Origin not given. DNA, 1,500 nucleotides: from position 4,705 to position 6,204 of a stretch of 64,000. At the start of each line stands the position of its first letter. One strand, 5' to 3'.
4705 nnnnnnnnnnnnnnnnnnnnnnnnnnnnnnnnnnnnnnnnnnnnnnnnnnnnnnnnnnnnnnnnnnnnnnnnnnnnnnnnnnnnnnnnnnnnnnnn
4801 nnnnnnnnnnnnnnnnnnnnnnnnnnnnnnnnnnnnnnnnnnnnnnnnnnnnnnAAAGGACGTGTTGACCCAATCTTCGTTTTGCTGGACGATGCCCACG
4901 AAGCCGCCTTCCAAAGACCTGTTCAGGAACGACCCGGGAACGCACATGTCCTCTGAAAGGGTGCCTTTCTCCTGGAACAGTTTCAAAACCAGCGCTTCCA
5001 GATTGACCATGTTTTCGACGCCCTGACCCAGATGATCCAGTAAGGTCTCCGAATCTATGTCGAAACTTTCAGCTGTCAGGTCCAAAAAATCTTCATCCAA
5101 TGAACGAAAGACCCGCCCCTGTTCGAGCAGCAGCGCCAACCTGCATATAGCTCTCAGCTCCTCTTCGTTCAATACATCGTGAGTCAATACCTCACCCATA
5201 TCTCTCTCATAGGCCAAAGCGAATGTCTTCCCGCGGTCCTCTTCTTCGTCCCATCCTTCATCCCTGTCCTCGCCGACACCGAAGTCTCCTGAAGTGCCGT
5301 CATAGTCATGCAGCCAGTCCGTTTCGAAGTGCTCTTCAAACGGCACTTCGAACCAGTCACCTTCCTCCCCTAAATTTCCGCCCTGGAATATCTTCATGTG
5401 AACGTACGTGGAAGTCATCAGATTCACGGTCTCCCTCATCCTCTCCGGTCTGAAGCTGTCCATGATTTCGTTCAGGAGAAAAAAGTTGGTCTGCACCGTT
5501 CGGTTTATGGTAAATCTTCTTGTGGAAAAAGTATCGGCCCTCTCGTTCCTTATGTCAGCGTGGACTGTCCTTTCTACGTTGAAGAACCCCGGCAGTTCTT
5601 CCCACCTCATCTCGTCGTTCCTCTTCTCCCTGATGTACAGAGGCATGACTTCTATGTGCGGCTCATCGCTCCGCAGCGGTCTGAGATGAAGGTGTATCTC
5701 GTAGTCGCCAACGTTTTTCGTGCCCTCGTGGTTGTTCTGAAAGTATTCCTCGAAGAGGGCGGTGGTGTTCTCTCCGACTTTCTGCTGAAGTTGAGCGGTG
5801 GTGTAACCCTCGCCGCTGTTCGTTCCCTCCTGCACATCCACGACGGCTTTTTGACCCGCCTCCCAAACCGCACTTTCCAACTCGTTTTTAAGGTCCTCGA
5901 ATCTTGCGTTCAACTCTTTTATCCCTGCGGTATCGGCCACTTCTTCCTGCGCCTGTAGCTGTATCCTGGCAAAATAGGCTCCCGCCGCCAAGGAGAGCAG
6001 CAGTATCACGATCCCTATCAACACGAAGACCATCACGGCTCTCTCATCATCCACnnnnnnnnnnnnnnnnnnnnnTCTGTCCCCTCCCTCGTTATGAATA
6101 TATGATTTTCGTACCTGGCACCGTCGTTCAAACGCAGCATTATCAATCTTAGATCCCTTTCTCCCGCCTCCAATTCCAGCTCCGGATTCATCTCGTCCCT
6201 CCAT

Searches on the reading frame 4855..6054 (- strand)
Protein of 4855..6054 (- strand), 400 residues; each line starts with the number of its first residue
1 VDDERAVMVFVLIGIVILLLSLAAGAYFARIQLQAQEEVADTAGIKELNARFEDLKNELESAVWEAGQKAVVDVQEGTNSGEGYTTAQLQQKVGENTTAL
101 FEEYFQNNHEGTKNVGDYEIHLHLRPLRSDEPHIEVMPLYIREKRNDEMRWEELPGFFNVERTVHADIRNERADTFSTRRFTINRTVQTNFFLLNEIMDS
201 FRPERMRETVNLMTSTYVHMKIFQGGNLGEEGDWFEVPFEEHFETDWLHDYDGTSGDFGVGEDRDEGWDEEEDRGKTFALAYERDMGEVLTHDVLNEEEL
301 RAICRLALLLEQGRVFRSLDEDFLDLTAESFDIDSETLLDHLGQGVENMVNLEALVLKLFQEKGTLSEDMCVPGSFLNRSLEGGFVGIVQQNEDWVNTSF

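Call 88: search_dna_similar(query=window:4855-6054:-, collection=plasmids, mode=protein, max_evalue=1, max_rows=10)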
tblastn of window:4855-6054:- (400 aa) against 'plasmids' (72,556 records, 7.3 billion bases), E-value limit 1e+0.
No match.
